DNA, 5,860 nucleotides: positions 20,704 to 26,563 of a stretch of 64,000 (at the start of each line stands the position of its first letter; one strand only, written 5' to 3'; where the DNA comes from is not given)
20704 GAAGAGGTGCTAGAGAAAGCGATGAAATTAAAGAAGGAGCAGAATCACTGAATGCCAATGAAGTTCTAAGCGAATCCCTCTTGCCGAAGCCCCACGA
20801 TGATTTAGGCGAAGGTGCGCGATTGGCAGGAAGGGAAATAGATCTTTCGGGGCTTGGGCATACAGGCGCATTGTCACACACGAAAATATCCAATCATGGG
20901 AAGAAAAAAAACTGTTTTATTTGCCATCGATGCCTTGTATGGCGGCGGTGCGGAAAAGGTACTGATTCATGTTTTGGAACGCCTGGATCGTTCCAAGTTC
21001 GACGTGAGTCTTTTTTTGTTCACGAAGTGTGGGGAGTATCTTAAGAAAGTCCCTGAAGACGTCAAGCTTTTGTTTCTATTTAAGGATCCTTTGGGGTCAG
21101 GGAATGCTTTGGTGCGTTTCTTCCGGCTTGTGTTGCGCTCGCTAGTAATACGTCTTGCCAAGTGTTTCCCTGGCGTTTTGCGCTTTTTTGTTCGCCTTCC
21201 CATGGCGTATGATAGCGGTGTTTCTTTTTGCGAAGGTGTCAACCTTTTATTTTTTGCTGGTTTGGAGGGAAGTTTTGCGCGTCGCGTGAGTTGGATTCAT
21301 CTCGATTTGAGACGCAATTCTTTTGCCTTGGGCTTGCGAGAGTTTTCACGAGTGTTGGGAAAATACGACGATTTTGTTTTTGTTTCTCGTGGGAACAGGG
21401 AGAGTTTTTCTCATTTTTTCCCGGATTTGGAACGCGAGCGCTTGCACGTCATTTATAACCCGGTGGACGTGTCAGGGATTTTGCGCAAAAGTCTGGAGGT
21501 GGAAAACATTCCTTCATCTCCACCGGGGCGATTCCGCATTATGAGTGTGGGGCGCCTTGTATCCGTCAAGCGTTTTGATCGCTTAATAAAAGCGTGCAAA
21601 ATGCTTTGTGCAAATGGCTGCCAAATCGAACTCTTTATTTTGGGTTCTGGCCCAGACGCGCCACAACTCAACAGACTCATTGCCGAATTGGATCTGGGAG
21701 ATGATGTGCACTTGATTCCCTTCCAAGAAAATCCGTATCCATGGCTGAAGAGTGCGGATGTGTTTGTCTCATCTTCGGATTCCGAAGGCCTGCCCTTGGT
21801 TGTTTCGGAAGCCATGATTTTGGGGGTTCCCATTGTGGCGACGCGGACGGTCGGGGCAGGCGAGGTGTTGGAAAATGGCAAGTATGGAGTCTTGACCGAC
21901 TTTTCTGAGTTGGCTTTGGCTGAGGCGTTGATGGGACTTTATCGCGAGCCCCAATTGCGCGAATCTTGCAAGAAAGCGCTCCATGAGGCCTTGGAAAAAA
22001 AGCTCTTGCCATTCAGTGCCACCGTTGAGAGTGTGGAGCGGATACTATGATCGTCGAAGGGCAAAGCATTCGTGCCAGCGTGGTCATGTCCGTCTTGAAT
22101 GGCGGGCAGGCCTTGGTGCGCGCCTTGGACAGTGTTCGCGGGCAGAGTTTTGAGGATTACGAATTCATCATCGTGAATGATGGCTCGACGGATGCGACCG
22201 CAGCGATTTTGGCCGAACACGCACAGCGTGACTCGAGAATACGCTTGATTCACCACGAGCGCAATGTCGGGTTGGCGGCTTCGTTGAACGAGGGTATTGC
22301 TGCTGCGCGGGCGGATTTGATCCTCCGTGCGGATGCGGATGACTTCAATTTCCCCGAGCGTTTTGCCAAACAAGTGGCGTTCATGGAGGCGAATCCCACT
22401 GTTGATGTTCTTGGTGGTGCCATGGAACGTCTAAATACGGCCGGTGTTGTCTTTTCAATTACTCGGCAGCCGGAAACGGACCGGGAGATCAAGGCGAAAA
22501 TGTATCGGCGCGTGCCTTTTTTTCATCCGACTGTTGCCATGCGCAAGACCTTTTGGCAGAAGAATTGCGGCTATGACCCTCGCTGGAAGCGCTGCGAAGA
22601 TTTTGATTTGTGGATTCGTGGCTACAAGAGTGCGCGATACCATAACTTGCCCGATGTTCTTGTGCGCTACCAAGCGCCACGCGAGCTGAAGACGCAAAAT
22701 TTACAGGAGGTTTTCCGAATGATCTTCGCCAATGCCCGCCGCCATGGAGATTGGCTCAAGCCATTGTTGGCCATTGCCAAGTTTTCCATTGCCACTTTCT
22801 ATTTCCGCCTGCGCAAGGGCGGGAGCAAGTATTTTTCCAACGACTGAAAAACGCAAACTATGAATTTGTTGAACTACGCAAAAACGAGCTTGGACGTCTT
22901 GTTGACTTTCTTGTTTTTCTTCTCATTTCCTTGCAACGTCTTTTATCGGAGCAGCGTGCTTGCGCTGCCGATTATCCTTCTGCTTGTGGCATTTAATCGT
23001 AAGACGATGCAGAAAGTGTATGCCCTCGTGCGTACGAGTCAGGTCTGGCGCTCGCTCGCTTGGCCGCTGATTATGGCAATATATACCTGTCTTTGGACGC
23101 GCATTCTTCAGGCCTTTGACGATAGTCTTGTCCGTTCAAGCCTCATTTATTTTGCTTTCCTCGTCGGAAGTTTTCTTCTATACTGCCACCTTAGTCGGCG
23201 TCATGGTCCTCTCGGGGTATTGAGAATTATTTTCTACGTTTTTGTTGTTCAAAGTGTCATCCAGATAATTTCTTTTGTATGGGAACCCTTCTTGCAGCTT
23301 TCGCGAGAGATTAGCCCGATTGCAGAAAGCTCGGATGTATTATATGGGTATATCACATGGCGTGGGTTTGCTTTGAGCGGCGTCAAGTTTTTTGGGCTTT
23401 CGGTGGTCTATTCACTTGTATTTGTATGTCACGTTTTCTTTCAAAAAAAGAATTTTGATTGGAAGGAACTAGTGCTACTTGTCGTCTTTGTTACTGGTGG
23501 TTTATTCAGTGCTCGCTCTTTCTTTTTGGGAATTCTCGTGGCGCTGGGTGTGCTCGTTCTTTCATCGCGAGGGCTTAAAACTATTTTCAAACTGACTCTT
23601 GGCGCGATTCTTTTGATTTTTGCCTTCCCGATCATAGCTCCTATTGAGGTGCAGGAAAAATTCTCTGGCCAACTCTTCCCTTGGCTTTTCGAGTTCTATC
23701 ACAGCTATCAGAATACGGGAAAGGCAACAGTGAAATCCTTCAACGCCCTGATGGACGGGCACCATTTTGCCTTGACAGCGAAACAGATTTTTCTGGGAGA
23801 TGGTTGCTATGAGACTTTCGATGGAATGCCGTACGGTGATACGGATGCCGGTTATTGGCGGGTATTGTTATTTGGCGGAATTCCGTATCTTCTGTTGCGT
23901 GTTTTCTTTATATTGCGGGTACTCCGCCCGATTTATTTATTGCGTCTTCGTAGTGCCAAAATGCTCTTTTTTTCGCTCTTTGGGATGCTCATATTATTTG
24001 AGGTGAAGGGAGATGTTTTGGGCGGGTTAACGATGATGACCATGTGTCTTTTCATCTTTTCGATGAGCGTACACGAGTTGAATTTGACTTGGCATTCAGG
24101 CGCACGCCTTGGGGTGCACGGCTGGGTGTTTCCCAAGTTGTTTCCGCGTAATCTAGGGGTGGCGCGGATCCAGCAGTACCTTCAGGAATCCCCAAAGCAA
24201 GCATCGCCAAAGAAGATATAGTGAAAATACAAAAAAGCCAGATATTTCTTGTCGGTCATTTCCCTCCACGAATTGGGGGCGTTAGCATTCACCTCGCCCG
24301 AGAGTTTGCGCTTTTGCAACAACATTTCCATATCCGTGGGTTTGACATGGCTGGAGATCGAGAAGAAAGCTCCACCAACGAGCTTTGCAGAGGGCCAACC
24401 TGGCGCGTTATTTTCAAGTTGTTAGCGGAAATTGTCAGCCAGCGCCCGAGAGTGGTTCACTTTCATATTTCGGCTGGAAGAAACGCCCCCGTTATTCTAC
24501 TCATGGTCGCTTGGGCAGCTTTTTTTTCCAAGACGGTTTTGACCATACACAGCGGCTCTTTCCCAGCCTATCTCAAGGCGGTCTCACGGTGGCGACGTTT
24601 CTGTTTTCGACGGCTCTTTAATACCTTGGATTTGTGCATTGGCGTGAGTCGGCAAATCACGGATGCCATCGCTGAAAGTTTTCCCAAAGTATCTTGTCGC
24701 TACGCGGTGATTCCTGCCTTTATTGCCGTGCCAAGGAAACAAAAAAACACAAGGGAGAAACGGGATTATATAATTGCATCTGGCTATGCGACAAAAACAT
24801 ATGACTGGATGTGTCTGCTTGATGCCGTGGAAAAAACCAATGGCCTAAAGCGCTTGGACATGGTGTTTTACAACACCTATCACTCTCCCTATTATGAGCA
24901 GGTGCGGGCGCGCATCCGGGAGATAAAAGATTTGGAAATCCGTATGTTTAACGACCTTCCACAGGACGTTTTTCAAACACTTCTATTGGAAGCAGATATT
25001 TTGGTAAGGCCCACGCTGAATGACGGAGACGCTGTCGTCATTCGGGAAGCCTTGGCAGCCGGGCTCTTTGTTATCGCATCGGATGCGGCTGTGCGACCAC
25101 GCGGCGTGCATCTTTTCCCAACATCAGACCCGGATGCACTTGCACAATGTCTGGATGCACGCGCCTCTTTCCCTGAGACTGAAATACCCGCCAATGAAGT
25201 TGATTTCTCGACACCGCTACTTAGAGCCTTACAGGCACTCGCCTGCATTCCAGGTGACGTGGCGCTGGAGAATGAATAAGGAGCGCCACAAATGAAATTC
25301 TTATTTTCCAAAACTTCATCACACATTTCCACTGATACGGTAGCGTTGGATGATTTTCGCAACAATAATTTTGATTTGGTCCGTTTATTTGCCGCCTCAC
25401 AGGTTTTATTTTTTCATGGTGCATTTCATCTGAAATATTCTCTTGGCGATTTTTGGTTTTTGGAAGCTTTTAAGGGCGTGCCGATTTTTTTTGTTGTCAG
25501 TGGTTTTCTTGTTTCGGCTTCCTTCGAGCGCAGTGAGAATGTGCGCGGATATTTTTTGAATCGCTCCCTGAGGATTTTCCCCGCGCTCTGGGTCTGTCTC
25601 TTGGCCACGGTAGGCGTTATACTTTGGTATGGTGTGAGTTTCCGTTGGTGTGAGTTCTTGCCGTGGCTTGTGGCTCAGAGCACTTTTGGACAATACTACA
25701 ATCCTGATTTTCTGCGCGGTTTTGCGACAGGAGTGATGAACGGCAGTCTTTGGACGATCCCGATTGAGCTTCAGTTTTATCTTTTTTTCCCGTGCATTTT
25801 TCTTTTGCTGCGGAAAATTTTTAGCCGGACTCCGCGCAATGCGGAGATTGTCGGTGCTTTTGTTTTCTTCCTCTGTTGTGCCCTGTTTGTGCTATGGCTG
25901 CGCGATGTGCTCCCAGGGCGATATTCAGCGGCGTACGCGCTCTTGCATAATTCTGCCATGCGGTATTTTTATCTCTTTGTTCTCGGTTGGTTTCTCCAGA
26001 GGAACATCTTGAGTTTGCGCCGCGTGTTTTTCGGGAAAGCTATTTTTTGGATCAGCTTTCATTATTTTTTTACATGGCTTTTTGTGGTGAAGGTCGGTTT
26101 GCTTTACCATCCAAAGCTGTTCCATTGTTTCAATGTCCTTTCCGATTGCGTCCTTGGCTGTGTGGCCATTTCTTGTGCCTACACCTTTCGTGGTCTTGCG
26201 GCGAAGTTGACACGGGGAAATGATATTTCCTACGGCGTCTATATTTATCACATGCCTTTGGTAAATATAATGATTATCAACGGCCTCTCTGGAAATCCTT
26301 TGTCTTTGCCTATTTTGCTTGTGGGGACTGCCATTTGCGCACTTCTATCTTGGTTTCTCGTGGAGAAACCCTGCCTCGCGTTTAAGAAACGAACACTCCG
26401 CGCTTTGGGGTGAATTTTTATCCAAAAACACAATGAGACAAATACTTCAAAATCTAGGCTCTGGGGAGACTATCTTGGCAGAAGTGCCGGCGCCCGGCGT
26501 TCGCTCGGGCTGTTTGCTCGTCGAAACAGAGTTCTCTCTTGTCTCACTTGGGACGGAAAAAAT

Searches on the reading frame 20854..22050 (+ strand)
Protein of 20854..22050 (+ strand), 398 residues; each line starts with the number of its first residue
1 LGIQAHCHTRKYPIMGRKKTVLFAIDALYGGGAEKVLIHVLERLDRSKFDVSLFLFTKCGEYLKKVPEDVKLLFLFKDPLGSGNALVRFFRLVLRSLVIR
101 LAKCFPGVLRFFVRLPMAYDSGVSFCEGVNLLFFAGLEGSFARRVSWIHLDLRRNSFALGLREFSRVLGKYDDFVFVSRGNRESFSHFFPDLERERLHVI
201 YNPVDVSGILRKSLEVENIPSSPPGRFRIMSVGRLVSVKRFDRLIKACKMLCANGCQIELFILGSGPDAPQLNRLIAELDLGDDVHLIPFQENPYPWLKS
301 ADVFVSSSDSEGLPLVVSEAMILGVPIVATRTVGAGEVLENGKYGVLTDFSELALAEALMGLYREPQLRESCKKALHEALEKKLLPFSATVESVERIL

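Call 7: search_protein_families(library=pfam, proteins=[window:20854-22050:+])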
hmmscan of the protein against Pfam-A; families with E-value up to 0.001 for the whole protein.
window:20854-22050:+ (398 aa): 4 families
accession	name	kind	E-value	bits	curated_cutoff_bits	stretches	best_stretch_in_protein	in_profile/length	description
PF00534.26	Glycos_transf_1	-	1.9e-32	112.6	26.4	1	222-375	11-168/172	Glycosyl transferases group 1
PF13692.12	Glyco_trans_1_4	-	8.2e-28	97.9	27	1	227-363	2-140/142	Glycosyl transferases group 1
PF20706.3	GT4-conflict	-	1.2e-12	48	26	1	218-342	187-323/385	Family 4 Glycosyltransferase in conflict systems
PF13439.12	Glyco_transf_4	-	2e-07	31.6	28.5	1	31-206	2-168/170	Glycosyltransferase Family 4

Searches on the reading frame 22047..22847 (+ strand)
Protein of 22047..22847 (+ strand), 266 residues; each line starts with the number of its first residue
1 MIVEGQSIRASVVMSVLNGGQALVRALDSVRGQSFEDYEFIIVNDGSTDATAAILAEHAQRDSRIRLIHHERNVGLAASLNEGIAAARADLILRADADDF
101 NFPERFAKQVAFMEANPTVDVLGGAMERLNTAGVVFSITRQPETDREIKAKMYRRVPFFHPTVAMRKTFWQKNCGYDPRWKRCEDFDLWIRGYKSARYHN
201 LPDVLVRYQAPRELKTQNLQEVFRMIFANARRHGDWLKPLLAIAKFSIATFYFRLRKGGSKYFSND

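Call 7: search_protein_families(library=pfam, proteins=[window:22047-22847:+])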
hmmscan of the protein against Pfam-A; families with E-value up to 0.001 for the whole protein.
window:22047-22847:+ (266 aa): 4 families
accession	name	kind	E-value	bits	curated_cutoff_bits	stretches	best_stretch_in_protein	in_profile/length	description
PF00535.33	Glycos_transf_2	-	4.3e-35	121.6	23.3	1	11-166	1-159/168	Glycosyl transferase family 2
PF10111.15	Glyco_tranf_2_2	-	8.7e-13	48.8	27.3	1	33-210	22-217/276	Glycosyltransferase like family 2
PF13641.12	Glyco_tranf_2_3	-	2e-11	44.8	27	1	21-215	14-218/230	Glycosyltransferase like family 2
PF13704.12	Glyco_tranf_2_4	-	5.4e-05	24.1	27.5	1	39-100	21-83/98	Glycosyl transferase family 2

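Call 13: find_encoding_contigs(protein=window:22047-22847:+, flank=6000, max_places=10)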
Protein window:22047-22847:+ (266 aa): 1 contig read that carries it; 1 place shown.
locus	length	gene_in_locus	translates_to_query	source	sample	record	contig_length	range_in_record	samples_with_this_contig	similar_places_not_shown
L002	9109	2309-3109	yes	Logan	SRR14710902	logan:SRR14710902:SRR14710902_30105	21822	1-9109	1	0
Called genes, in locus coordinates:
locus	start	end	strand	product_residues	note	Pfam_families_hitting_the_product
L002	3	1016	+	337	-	?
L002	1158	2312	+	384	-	PF13439:Glyco_transf_4 (weak), PF20706:GT4-conflict, PF00534:Glycos_transf_1, PF13692:Glyco_trans_1_4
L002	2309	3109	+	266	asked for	PF13641:Glyco_tranf_2_3, PF00535:Glycos_transf_2, PF10111:Glyco_tranf_2_2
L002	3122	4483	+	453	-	-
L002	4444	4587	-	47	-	-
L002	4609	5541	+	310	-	PF13439:Glyco_transf_4, PF13692:Glyco_trans_1_4 (weak)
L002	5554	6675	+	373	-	PF01757:Acyl_transf_3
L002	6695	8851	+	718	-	PF08240:ADH_N (weak), PF00107:ADH_zinc_N, PF13602:ADH_zinc_N_2 (faint), PF01408:GFO_IDH_MocA, PF22725:GFO_IDH_MocA_C3 (weak)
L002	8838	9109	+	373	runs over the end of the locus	PF01757:Acyl_transf_3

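Call 39: list_cluster_members(proteins=[P0001, window:22047-22847:+, window:12458-13456:+, window:22860-24221:+, window:42494-43651:-])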
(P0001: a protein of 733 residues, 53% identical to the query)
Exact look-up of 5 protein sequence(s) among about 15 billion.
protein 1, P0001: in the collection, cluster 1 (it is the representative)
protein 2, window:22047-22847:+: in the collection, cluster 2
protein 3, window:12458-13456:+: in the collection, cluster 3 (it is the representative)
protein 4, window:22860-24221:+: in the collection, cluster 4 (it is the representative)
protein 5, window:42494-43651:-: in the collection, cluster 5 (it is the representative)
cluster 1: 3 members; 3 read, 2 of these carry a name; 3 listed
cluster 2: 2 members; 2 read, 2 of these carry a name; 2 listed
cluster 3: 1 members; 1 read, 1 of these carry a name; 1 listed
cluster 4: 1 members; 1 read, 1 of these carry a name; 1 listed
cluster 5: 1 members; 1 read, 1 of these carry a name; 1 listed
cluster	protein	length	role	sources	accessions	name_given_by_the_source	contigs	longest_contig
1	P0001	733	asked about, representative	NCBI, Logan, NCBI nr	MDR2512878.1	MAG: acyltransferase [Puniceicoccales bacterium] | acyltransferase [Puniceicoccales bacterium]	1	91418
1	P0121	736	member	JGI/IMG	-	peptidoglycan/LPS O-acetylase OafA/YrhL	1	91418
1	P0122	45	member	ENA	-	-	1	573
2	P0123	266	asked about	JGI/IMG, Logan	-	glycosyltransferase involved in cell wall biosynthesis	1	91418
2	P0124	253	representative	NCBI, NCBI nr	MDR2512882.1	MAG: glycosyltransferase [Puniceicoccales bacterium] | glycosyltransferase [Puniceicoccales bacterium]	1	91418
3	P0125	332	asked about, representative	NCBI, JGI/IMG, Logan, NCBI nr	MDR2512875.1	MAG: glycosyltransferase family 2 protein [Puniceicoccales bacterium] | glycosyltransferase involved in cell wall biosynthesis | glycosyltransferase family 2 protein [Puniceicoccales bacterium]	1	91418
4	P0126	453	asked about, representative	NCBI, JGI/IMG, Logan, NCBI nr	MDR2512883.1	MAG: hypothetical protein LBD01_03695 [Puniceicoccales bacterium] | hypothetical protein | hypothetical protein [Puniceicoccales bacterium]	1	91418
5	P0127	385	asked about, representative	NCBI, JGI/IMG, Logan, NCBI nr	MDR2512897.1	MAG: 2-iminoacetate synthase ThiH [Puniceicoccales bacterium] | 2-iminoacetate synthase | 2-iminoacetate synthase ThiH [Puniceicoccales bacterium]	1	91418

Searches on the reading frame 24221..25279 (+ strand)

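Call 28: search_protein_families(library=pfam, proteins=[window:24221-25279:+], max_evalue=0.00001)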
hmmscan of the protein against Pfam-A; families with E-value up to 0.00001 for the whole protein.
window:24221-25279:+ (352 aa): 2 families
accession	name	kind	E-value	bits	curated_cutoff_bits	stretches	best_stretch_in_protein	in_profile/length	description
PF13439.12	Glyco_transf_4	-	1.3e-09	38.7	28.5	1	58-168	55-166/170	Glycosyltransferase Family 4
PF13692.12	Glyco_trans_1_4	-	8.4e-08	33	27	1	226-311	47-136/142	Glycosyl transferases group 1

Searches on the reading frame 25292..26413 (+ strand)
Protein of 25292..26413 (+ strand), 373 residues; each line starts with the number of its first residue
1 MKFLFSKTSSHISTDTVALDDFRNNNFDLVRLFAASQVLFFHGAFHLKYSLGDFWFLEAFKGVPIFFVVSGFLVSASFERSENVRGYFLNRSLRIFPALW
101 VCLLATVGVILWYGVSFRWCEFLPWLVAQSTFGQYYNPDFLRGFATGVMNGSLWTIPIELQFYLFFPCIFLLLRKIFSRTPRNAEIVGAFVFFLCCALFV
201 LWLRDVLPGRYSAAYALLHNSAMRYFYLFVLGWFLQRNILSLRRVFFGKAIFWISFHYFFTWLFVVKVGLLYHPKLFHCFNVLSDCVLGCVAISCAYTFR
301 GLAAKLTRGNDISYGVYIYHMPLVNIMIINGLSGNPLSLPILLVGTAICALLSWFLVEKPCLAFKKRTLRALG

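Call 28: search_protein_families(library=pfam, proteins=[window:25292-26413:+], max_evalue=0.00001)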
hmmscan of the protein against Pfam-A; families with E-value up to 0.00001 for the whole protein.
window:25292-26413:+ (373 aa): 1 family
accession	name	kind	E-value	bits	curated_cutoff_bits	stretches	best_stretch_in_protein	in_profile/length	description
PF01757.29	Acyl_transf_3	-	2e-20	73.6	31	1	25-353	2-324/326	Acyltransferase domain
